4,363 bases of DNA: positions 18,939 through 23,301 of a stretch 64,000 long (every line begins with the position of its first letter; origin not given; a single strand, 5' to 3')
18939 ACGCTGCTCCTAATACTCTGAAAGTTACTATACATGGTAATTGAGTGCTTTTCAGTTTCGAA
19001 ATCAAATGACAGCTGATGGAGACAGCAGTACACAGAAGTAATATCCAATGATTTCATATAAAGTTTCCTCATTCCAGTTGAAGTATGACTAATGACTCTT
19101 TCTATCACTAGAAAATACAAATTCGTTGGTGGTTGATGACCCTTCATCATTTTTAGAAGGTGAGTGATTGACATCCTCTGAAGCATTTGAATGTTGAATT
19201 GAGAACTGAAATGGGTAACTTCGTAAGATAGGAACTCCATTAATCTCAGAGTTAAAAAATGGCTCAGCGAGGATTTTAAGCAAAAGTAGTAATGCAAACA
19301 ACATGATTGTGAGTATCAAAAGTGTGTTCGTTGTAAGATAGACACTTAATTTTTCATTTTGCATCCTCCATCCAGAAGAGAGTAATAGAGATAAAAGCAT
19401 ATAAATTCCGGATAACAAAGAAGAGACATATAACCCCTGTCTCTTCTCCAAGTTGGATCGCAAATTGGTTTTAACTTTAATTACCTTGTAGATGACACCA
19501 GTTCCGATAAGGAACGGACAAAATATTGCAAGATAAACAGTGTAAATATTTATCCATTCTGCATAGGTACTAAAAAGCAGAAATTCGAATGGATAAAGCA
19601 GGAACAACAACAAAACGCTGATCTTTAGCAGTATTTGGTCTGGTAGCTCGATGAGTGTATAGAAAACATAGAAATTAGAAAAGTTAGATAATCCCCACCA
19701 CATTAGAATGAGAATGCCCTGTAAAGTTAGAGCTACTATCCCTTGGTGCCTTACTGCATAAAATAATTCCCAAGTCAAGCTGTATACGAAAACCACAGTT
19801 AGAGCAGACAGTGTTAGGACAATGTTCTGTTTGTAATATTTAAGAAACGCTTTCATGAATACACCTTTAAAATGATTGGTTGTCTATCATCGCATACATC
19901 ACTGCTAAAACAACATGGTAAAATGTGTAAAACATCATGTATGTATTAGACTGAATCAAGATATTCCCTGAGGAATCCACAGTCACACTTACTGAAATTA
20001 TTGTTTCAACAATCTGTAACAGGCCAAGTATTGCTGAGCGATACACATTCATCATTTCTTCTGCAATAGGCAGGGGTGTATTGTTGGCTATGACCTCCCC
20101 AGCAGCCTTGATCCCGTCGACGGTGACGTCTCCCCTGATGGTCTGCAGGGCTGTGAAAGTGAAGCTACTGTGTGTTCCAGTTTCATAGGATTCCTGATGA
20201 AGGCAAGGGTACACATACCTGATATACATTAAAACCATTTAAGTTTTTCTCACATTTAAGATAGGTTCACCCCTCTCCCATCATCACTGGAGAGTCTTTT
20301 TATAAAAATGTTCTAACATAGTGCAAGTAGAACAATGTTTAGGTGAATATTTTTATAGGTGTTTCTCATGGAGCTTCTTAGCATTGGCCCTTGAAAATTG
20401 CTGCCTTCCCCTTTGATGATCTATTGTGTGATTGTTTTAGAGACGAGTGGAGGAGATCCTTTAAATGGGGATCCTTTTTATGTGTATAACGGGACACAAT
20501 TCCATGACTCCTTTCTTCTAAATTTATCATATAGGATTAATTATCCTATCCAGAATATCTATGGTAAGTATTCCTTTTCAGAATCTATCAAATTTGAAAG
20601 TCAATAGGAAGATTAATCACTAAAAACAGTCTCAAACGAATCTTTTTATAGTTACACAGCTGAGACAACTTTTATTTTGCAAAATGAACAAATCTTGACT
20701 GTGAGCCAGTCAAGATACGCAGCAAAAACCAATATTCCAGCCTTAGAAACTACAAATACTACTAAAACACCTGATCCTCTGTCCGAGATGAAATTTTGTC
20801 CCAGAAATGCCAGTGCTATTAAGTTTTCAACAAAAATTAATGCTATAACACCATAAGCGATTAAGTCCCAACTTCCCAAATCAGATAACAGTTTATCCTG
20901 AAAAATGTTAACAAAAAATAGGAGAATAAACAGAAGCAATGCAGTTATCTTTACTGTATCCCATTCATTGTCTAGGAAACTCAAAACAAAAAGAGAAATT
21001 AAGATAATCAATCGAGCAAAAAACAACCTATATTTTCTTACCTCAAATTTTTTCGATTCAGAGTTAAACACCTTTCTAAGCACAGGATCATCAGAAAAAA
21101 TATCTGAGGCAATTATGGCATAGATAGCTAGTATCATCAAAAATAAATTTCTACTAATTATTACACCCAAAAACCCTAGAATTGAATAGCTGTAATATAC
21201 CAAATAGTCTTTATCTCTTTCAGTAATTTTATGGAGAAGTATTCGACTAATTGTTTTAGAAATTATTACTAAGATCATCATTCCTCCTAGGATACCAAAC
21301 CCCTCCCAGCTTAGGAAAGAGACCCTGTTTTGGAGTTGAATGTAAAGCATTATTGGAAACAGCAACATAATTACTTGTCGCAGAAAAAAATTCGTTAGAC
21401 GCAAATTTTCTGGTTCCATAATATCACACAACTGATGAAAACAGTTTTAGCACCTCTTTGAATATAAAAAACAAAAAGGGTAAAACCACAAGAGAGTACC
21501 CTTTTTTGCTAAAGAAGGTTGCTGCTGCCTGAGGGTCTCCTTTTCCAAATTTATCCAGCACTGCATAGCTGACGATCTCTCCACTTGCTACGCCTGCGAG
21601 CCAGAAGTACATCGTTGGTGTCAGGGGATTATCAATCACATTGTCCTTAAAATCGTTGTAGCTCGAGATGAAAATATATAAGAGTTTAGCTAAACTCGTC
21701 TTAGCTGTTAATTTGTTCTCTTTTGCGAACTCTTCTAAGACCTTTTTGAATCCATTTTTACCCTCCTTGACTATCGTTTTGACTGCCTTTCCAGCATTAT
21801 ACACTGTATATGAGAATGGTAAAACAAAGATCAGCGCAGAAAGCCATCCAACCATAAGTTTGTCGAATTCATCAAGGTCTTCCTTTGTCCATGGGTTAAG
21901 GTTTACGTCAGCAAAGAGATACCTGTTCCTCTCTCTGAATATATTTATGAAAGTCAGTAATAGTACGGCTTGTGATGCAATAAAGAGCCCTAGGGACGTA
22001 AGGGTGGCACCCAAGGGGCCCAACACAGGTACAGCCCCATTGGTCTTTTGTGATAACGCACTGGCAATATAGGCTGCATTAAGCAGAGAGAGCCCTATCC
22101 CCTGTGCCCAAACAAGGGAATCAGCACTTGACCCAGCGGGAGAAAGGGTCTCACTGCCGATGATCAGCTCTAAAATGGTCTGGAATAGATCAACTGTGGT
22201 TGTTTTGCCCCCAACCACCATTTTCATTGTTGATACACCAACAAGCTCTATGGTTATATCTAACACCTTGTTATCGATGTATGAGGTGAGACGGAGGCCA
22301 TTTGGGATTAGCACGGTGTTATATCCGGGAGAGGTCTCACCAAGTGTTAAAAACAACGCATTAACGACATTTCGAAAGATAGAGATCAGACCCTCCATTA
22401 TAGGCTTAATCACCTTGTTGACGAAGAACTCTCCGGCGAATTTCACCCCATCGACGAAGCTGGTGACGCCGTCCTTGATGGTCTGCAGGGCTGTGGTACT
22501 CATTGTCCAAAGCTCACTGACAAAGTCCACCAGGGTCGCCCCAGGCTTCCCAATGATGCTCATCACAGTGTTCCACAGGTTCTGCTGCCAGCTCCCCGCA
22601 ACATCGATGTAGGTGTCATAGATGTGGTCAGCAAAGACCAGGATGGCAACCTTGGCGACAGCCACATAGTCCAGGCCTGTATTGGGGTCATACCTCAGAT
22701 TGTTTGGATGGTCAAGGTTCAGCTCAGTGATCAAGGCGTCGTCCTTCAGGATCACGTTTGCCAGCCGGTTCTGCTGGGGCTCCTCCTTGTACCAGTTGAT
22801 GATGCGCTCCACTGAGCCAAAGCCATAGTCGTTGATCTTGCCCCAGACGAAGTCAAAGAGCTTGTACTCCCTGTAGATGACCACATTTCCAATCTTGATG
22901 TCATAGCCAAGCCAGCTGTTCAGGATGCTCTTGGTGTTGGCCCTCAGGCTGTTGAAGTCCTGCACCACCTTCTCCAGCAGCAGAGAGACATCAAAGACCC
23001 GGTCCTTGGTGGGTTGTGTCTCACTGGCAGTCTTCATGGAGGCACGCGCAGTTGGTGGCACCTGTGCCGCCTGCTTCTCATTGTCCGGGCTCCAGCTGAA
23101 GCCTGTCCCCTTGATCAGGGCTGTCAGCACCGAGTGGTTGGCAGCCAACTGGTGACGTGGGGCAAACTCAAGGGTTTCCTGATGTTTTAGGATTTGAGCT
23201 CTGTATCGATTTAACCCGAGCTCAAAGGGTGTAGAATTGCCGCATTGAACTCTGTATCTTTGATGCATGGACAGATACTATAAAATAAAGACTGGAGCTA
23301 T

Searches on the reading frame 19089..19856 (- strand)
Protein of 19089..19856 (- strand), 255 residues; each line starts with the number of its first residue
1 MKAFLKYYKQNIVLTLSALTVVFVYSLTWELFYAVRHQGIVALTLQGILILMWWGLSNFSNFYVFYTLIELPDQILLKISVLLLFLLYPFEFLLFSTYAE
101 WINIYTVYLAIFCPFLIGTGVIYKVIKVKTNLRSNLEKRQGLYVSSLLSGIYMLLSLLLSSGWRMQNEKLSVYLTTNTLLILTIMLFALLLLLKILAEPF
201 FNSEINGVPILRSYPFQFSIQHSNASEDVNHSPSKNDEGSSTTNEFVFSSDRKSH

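Call 106: find_homologous_proteins(query=window:19089-19856:-, max_evalue=0.001)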
Query window:19089-19856:- (255 aa): 2 proteins with E <= 0.001 among 3182 candidates.
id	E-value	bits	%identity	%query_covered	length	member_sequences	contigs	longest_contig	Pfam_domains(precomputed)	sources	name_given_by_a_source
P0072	1.2e-157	541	100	100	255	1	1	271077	-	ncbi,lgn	-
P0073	2.0e-77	278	58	96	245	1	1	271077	-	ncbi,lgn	-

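Call 107: find_encoding_contigs(protein=P0073, flank=10000, max_places=4)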
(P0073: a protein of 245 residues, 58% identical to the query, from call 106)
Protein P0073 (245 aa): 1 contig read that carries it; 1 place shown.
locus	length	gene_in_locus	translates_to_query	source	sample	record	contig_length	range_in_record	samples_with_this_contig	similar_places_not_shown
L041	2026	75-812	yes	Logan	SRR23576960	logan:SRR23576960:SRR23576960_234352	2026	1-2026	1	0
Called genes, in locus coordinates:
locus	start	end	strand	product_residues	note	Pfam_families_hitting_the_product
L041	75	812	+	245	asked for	-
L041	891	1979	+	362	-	-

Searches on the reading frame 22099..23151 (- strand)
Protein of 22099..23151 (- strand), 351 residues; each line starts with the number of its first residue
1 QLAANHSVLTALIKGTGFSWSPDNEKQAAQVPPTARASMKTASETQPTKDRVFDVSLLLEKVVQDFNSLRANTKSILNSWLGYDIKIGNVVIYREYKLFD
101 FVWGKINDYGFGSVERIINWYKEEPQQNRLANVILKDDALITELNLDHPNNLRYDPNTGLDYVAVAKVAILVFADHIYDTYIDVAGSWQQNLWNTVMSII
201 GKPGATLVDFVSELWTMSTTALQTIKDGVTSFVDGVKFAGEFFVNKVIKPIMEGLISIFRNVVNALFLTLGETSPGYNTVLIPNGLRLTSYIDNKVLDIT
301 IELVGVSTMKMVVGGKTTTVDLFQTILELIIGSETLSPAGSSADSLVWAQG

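Call 79: search_solved_structures(query=A9, max_evalue=1)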
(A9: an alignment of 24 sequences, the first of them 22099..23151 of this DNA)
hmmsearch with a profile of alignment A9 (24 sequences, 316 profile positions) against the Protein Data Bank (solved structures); distinct sequences matched with E-value up to 1: 0.

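Call 84: predict_structure(alignment_id=A9)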
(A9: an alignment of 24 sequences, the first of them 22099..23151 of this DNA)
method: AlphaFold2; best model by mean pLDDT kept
length: 351 residues; sequences in the alignment: 24
mean_pLDDT: 68.0   pTM: 0.39
mean pLDDT of the five models: 68.0, 64.0, 63.7, 61.5, 60.4
residues with pLDDT >= 90: 54; 70-90: 127; 50-70: 86; < 50: 84
segments of 3 or more residues with pLDDT < 50: 1-26, 28-30, 49-60, 217-240, 332-342, 344-351
pLDDT, mean of each block of 10 residues (from residue 1): 44 42 48 62 56 44 60 73 68 74 72 61 69 73 78 78 66 75 81 75 76 55 32 41 70 91 91 88 94 94 92 93 74 45 45 36
secondary structure, 60 per line:
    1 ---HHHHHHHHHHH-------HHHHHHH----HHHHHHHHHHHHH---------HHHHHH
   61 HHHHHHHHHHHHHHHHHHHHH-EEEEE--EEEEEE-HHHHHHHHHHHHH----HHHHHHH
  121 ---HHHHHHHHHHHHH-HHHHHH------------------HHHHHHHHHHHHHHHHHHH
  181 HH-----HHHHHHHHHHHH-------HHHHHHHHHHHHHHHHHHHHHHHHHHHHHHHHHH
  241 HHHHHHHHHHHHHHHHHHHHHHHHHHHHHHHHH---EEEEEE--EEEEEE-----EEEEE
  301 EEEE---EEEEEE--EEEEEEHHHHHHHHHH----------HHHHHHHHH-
elements in order: H4-14 H22-28 H33-45 H55-81 E83-87 E90-95 H97-109 H114-120 H124-136 H138-143 H162-182 H188-199 H207-273 E277-282 E285-290 E296-304 E308-313 E316-321 H322-331 H342-350

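Call 93: fold_search(model_id=the predicted structure, library=pdb)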
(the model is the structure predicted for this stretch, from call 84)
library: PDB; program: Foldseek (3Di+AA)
matches with E <= 10: 295; with E <= 0.001: 0
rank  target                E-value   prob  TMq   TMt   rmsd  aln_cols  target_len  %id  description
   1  6irw_B                3.4e-01  0.11  0.12  0.09  23.3       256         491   11  Crystal structure of the human cap-specific adenosine methyltransferase bound to SAH (released 2018-12-05)
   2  3n6r_G                6.3e-01  0.33  0.09  0.05  10.1        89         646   15  CRYSTAL STRUCTURE OF the holoenzyme of PROPIONYL-COA CARBOXYLASE (PCC) (released 2010-08-25)
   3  3n6r_A                6.7e-01  0.44  0.10  0.06  10.0        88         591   12  CRYSTAL STRUCTURE OF the holoenzyme of PROPIONYL-COA CARBOXYLASE (PCC) (released 2010-08-25)
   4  8ppr_K                7.5e-01  0.21  0.10  0.14  19.5       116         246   17  Structure of the human outer kinetochore KMN network complex (released 2024-03-20)
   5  9jwr_A                7.9e-01  0.05  0.06  0.08  14.0        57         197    5  Crystal structure of Oryza sativa fibrillin 5 (released 2025-12-17)
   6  2elb                  9.3e-01  0.04  0.12  0.12  28.5       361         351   10  Crystal Structure of the BAR-PH domain of human APPL1 (released 2007-05-29)
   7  8xl0_F                1.0e+00  0.23  0.09  0.03  23.5        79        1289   16  Citrate-induced filament of human acetyl-coenzyme A carboxylase 1 (ACC1-citrate) (released 2024-10-23)
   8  9jwr_B                1.1e+00  0.08  0.06  0.08  14.1        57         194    5  Crystal structure of Oryza sativa fibrillin 5 (released 2025-12-17)
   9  7w6s_B                1.2e+00  0.06  0.13  0.10  28.4       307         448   11  CryoEM structure of human KChIP2-Kv4.3 complex (released 2022-11-02)
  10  9tqc_H                1.4e+00  0.23  0.11  0.08   7.1        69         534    9  L. pneumophila 3-methylcrotonyl-CoA carboxylase holoenzyme A3B6 (released 2026-02-18)
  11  6ybp_J                1.5e+00  0.15  0.11  0.12  14.0       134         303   13  Propionyl-CoA carboxylase of Methylorubrum extorquens with bound CoA (released 2020-10-28)
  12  6ybp_L                1.6e+00  0.28  0.10  0.12  10.3        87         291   13  Propionyl-CoA carboxylase of Methylorubrum extorquens with bound CoA (released 2020-10-28)
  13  4nf9_A                1.6e+00  0.16  0.10  0.15  12.7        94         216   17  Structure of the Knl1/Nsl1 complex (released 2014-03-19)
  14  6irv_A                1.6e+00  0.06  0.12  0.09  23.0       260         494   10  Crystal structure of the human cap-specific adenosine methyltransferase (released 2018-12-05)
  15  6irx                  1.6e+00  0.03  0.09  0.07  25.7       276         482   13  Crystal structure of the zebrafish cap-specific adenosine methyltransferase (released 2018-12-05)
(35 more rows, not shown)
